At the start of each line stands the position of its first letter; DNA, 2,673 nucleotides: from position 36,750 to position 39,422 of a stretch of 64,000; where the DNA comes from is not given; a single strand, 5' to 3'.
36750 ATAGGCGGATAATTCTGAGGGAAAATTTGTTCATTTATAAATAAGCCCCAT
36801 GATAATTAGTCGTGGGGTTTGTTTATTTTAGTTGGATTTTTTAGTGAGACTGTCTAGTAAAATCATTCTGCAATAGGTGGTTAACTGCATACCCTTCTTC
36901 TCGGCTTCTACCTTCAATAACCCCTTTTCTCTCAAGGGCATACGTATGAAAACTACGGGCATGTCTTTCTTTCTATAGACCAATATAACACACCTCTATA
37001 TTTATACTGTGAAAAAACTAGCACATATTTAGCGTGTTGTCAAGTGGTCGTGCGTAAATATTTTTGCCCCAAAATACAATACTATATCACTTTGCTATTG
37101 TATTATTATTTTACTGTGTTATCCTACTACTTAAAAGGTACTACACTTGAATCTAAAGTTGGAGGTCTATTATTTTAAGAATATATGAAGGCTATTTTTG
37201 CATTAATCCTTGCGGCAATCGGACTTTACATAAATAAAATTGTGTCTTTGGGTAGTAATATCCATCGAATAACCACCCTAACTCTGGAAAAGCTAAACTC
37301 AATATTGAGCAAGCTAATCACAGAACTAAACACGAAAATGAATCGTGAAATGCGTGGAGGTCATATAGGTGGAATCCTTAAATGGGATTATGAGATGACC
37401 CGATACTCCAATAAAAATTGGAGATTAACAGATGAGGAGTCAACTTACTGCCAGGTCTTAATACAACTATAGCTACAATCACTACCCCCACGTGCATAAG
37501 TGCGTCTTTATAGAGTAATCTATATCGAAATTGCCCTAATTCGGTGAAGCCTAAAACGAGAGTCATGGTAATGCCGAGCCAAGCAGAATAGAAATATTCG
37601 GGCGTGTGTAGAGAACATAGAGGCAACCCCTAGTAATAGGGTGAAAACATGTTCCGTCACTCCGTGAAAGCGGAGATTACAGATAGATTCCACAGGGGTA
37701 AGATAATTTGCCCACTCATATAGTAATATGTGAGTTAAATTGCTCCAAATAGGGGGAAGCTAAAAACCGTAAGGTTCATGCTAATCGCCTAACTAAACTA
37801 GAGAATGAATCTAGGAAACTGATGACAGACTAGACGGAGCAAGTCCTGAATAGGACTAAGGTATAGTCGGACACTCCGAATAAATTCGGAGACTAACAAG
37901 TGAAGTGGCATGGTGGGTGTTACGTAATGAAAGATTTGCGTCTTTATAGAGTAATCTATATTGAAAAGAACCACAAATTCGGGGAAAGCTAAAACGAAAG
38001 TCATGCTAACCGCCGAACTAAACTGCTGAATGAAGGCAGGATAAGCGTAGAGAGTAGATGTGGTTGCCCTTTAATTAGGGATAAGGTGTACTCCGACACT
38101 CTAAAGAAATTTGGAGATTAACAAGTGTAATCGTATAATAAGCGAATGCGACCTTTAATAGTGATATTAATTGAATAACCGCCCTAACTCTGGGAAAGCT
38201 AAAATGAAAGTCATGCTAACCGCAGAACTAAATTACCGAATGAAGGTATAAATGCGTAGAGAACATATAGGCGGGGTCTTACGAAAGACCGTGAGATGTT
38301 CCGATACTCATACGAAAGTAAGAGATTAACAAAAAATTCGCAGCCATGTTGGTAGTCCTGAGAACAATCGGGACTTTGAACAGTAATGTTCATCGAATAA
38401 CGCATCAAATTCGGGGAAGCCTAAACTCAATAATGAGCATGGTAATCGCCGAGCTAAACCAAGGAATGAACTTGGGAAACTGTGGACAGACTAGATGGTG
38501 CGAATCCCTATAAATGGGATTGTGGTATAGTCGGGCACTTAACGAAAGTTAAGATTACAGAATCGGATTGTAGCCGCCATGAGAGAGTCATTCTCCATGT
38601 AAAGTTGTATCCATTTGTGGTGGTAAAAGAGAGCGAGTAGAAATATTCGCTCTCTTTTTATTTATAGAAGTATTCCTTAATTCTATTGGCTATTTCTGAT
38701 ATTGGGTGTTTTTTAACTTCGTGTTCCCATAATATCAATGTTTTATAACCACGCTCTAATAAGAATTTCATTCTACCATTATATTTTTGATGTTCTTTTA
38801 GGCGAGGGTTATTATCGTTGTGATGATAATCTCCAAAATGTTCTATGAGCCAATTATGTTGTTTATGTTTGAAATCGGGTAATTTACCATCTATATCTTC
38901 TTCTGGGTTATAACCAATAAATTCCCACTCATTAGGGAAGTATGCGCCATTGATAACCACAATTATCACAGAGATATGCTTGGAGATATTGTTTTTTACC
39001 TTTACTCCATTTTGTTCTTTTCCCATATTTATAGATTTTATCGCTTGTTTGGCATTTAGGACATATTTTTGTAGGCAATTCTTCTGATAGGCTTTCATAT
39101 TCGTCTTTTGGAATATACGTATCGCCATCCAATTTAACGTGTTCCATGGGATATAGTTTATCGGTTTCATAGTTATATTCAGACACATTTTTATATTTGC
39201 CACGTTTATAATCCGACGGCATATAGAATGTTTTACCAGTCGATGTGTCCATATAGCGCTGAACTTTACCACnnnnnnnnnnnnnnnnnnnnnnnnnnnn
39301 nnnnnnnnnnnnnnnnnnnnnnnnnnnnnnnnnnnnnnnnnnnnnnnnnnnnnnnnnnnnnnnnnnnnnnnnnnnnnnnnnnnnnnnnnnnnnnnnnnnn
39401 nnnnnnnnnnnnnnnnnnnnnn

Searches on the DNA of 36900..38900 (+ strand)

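Call 4: search_rna_families(source=window, start=36900, end=38900, threshold=evalue, max_evalue=10, show_alignments=3)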
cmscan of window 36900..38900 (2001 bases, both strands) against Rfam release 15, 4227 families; matches with E-value up to 10: 13.
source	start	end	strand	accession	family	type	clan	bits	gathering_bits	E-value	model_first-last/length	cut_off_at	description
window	38350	38554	+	RF00028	Intron_gpI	Intron;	-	66.6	50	3.2e-16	1-253/253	no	Group I catalytic intron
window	37690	37891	+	RF00028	Intron_gpI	Intron;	-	54.4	50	1.5e-12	1-253/253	no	Group I catalytic intron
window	37919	38116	+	RF00028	Intron_gpI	Intron;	-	39.7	50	3.7e-08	1-253/253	no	Group I catalytic intron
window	37484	37676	+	RF00028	Intron_gpI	Intron;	-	34.4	50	1.5e-06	1-253/253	no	Group I catalytic intron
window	38620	38665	+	RF00073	MIR156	Gene; miRNA;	-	22.2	62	0.18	1-88/88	no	mir-156 microRNA precursor family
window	37068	37151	-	RF02055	STnc380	Gene; sRNA;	-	21.6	60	0.24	1-108/108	no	Enterobacterial sRNA STnc380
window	38613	38669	+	RF00249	mir-46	Gene; miRNA;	-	19.6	44.7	1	1-85/85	no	mir-46/mir-47/mir-281 microRNA precursor family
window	38125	38324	+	RF00028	Intron_gpI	Intron;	-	19.4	50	0.046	1-253/253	no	Group I catalytic intron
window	38614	38670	-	RF00249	mir-46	Gene; miRNA;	-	19.2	44.7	1.4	1-85/85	no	mir-46/mir-47/mir-281 microRNA precursor family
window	38623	38663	-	RF04352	Plastid-psbA-4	Cis-reg;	CL00153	18.7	56.8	7.1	1-61/61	no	Plastid-psbA-4 3UTR RNA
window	38732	38826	+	RF03598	MIR6024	Gene; miRNA;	-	18.5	72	2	1-99/99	no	MIR6024 microRNA precursor family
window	38625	38662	+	RF04343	Plastid-psbA-2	Cis-reg;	CL00153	17.3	55.8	7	1-60/60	no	Plastid-psbA-2 3UTR RNA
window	38418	38521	+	RF03000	LOOT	Gene; sRNA;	-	16.1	46.4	5.2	1-121/121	no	LOOT RNA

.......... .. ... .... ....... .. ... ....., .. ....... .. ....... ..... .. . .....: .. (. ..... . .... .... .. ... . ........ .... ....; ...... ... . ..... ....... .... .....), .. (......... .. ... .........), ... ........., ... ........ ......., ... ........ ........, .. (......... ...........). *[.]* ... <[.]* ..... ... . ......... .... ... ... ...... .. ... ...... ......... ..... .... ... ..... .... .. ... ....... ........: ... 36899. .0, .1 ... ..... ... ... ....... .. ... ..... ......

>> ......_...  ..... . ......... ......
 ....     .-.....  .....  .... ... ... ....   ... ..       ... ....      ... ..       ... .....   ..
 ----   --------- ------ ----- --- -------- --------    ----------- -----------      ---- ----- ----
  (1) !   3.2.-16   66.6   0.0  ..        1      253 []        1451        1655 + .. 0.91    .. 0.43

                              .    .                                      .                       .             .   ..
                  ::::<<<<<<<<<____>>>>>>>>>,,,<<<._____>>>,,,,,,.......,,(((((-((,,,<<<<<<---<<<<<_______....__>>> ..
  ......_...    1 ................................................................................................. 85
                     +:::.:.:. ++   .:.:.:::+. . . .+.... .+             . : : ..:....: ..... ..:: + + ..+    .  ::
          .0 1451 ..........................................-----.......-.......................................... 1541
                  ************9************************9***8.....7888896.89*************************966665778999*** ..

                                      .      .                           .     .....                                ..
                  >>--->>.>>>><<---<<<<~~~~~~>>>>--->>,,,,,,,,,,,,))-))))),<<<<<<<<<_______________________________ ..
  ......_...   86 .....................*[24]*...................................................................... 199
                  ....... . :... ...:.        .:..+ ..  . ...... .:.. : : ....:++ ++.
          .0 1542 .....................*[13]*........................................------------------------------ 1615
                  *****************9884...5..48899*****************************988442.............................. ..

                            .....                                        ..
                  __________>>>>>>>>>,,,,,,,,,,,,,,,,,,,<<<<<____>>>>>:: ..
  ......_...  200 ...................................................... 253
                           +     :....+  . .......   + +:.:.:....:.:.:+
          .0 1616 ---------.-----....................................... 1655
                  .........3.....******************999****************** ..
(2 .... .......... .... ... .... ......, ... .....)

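Call 8: search_dna_similar(query=window:37100-38700:+, collection=phages, mode=near, max_rows=30)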
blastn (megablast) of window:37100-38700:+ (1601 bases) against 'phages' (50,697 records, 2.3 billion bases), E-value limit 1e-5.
No match.

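Call 10: search_dna_similar(query=window:37100-38700:+, collection=phages, mode=distant, max_rows=30)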
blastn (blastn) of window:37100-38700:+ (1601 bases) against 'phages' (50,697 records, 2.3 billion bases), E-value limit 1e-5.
No match.

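Call 45: build_rna_model(alignment_id=A4)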
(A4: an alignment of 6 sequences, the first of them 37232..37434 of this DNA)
Model R1 built from alignment A4 (6 sequences, 212 columns); structure: RNAalifold consensus.
model positions 200; base pairs 37; branch points 4; effective number of sequences 2.05; information 0.59 bits per position. Calibrated on 0.2 Mb of random sequence (short: E-values are rough).
structure used (alignment columns):
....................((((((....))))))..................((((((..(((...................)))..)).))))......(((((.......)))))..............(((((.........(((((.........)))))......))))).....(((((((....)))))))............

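Call 46: search_with_rna_model(model_id=R1, sources=[window, L003, L004, L005, L006, L007, L008], max_evalue=1)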
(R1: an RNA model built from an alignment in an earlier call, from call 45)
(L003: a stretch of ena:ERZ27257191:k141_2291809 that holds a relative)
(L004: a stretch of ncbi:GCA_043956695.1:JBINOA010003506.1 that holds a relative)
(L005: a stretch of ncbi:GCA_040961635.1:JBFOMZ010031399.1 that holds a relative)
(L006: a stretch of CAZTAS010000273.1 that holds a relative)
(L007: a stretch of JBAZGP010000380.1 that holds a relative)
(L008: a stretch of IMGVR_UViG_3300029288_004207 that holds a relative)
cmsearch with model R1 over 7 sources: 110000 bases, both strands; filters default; matches with E-value up to 1: 17.
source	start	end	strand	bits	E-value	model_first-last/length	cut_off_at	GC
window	37928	38127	+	206.8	4e-45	1-200/200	no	0.39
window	37232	37434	+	204.6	1.3e-44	1-200/200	no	0.36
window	38138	38335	+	197.9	4.2e-43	1-200/200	no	0.38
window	37700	37902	+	181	2.8e-39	1-200/200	no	0.39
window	38360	38564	+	175.2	5.9e-38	1-200/200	no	0.42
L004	8154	8351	+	171.8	3.5e-37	1-200/200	no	0.43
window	37492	37686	+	164.6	1.5e-35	1-200/200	no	0.44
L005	4165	4375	+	157.3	6.9e-34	1-200/200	no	0.4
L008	6147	6355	+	136.2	4.3e-29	1-200/200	no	0.42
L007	2380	2589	+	126.3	7.5e-27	1-200/200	no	0.36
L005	4403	4604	+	125.5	1.2e-26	1-200/200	no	0.44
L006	5496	5704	+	111.1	2.1e-23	1-200/200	no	0.45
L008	5778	5998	+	62.8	2e-12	1-200/200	no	0.42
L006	5284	5469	+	47.9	4.6e-09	1-200/200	no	0.48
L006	4848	5033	+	43.4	4.9e-08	1-200/200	no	0.48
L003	471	586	-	13.2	0.34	1-200/200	no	0.31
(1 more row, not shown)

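Call 64: search_with_rna_model(model_id=R1, sources=[L009, L010, L002], max_evalue=1)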
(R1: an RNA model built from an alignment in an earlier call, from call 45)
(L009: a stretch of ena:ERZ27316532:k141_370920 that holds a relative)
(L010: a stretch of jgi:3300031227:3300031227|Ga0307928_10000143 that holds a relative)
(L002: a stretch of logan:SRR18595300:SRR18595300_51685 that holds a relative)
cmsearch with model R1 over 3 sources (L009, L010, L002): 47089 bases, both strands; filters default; matches with E-value up to 1: 1.
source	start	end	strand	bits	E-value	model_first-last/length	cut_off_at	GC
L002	6609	6729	+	112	5.7e-24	1-118/200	3'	0.34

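Call 67: search_with_rna_model(model_id=R1, sources=[window, L004, L005, L006, L007, L008], max_evalue=0.00001, make_alignment=true)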
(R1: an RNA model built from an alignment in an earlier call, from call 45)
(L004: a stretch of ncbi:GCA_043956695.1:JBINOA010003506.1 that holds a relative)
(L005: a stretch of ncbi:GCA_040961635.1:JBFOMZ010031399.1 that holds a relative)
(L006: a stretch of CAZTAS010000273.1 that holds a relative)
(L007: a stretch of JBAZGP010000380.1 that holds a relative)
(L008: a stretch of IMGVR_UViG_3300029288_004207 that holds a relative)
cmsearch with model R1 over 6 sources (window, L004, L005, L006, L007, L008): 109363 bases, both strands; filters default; matches with E-value up to 0.00001: 15.
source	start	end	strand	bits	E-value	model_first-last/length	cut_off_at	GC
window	37928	38127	+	206.8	4e-45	1-200/200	no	0.39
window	37232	37434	+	204.6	1.3e-44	1-200/200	no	0.36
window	38138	38335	+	197.9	4.2e-43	1-200/200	no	0.38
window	37700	37902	+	181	2.8e-39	1-200/200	no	0.39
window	38360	38564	+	175.2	5.9e-38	1-200/200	no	0.42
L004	8154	8351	+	171.8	3.5e-37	1-200/200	no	0.43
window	37492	37686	+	164.6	1.5e-35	1-200/200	no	0.44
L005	4165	4375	+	157.3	6.9e-34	1-200/200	no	0.4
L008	6147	6355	+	136.2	4.3e-29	1-200/200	no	0.42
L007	2380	2589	+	126.3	7.5e-27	1-200/200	no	0.36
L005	4403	4604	+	125.5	1.1e-26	1-200/200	no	0.44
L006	5496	5704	+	111.1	2.1e-23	1-200/200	no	0.45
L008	5778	5998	+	62.8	2e-12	1-200/200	no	0.42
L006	5284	5469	+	47.9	4.6e-09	1-200/200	no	0.48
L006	4848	5033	+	43.4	4.9e-08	1-200/200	no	0.48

Alignment A6: 15 matches aligned to the model, 265 columns, each read 5' to 3' on its own strand. Consensus structure (alignment columns), stored with it:
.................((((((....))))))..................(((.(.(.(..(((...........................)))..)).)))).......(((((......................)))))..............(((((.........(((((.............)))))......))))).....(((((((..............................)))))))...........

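Call 78: search_with_rna_model(model_id=R1, sources=[L011, L012, L013, L014, L015, L016, L017, L018, L019, L020, L021, L022, L023, L024, L025, L026, L027, L028, L029, L030, L031, L032, L033, L034, L035, L036, L037, L038, L039, L040, L041, L042, L043, L044, L045, L046, L047, L048, L049, L050, L051, L052, L053, L054, L055, L056, L057, L058, L059, L060, L061, L062, L063, L064, L065, L066], max_evalue=0.001)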
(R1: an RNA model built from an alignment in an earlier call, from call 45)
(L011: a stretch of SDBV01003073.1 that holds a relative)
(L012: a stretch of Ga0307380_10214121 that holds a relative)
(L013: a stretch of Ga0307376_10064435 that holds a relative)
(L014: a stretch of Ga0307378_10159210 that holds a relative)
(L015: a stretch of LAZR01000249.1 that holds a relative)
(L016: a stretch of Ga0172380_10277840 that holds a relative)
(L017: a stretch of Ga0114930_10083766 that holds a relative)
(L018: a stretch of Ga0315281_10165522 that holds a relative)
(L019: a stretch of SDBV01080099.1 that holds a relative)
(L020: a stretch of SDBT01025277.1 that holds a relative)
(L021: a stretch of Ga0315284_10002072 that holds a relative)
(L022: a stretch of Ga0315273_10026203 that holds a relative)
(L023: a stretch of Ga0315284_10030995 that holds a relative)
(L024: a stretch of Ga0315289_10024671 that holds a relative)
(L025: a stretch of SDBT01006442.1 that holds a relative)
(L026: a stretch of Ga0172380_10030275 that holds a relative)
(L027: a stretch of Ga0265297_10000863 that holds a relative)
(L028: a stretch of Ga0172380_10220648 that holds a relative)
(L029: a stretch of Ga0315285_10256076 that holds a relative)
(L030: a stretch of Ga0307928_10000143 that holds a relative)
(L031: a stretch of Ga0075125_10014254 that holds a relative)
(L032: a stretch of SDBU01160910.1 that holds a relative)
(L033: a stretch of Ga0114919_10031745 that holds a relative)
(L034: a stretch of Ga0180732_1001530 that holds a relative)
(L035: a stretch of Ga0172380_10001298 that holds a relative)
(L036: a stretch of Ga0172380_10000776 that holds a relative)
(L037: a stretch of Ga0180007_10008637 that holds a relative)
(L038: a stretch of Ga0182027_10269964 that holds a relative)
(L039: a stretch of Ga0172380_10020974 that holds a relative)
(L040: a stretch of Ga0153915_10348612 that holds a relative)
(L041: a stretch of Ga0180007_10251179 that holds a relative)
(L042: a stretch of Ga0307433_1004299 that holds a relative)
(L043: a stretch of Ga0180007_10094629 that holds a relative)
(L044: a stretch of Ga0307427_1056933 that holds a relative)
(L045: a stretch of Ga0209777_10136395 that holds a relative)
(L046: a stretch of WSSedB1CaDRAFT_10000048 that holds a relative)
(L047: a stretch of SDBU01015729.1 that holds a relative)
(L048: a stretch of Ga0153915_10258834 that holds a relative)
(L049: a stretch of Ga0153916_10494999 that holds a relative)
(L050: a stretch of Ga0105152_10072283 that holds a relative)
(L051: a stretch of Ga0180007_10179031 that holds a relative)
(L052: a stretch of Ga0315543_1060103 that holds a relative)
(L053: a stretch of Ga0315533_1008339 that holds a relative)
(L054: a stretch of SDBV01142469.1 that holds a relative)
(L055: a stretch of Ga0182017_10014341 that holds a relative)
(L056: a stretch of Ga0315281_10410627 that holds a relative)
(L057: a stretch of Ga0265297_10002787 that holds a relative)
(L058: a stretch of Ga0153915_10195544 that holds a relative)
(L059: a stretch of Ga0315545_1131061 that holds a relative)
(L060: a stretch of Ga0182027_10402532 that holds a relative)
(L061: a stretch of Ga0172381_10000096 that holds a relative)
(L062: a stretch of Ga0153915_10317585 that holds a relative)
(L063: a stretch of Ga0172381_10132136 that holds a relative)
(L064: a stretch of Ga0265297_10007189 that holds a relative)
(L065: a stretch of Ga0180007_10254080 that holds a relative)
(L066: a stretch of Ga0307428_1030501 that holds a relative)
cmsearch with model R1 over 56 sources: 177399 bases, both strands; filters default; matches with E-value up to 0.001: 41.
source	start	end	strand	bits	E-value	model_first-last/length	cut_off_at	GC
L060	541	736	+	150.2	4.6e-32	1-200/200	no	0.4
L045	1309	1504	+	148.1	1.4e-31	1-200/200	no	0.41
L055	2725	2933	+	139.6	1.2e-29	1-200/200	no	0.41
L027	3147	3355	+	136.2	7e-29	1-200/200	no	0.42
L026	3147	3355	+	132.5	4.6e-28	1-200/200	no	0.41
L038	1124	1324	+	131.1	1e-27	1-200/200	no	0.42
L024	1151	1355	+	121.4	1.6e-25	1-200/200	no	0.43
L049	1059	1262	+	121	2e-25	1-200/200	no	0.55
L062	120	323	+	116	2.6e-24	1-200/200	no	0.5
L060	763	967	+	114.5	5.9e-24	1-200/200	no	0.39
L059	438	648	+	109.8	6.8e-23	1-200/200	no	0.4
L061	2794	2999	+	108.3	1.5e-22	1-200/200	no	0.43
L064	3285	3490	+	108.3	1.5e-22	1-200/200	no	0.43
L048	1571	1766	+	104.8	9.1e-22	1-200/200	no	0.48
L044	810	1005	+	100.1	1.1e-20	1-200/200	no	0.43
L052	1114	1309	+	100.1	1.1e-20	1-200/200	no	0.43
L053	3133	3328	+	100.1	1.1e-20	1-200/200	no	0.43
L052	784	983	+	99.3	1.6e-20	1-200/200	no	0.41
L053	2803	3002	+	99.3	1.6e-20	1-200/200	no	0.41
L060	318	517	+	98.7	2.2e-20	1-200/200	no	0.42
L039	2751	2943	+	92.3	6.3e-19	1-200/200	no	0.47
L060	1073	1284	+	88.4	4.7e-18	1-200/200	no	0.41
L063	1781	1977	+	82.2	1.2e-16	1-200/200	no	0.42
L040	934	1141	+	79.9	4.1e-16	1-200/200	no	0.5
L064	3540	3735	+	72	2.5e-14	1-200/200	no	0.45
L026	2778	2998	+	62.8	3.2e-12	1-200/200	no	0.42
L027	2778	2998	+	62.8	3.2e-12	1-200/200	no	0.42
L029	353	540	+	61.5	6e-12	1-200/200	no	0.41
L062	343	546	+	60.3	1.1e-11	1-200/200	no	0.55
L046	2808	2995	+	58.2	3.4e-11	1-200/200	no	0.43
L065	1012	1099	+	52.2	7.8e-10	1-83/200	3'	0.4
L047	3162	3252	+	49.9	2.6e-09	1-90/200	3'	0.42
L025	2816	3001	+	49.5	3.3e-09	1-200/200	no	0.46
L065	730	915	+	47.5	9.3e-09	1-200/200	no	0.48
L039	3103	3293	+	46.1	1.9e-08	1-200/200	no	0.46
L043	1183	1370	+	45.8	2.3e-08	1-200/200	no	0.51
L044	461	652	+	45.7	2.4e-08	1-200/200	no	0.49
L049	716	902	+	43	9.9e-08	1-200/200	no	0.53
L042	2816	2999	+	39.1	7.5e-07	1-200/200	no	0.52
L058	1589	1717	+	38.5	1e-06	1-200/200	no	0.52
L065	491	676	+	37.9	1.4e-06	1-200/200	no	0.48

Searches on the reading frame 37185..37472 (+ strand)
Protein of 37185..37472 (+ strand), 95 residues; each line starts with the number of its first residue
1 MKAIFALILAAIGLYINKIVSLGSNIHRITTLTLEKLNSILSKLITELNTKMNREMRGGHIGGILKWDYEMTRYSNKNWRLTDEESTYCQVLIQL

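Call 28: find_homologous_proteins(query=window:37185-37472:+, max_evalue=10)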
Query window:37185-37472:+ (95 aa): 1 proteins with E <= 10 among 7 candidates.
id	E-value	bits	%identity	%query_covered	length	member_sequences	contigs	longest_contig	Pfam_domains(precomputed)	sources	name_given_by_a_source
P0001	1.3e-54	200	100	100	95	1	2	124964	-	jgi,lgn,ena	jgi:hypothetical protein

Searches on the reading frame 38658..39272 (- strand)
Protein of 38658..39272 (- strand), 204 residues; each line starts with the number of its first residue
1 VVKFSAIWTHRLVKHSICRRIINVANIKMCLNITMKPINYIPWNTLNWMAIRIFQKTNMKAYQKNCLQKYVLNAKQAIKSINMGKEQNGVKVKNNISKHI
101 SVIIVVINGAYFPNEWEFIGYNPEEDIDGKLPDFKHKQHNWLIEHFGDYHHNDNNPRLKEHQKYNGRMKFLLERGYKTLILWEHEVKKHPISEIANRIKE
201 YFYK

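Call 17: search_protein_families(library=pfam, proteins=[window:38658-39272:-], max_evalue=0.01)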
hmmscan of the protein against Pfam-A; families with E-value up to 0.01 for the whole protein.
window:38658-39272:- (204 aa): 0 families

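Call 18: search_protein_families(library=phrogs, proteins=[window:38658-39272:-], max_evalue=0.001)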
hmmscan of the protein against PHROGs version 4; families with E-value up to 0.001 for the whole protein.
window:38658-39272:- (204 aa): 0 families
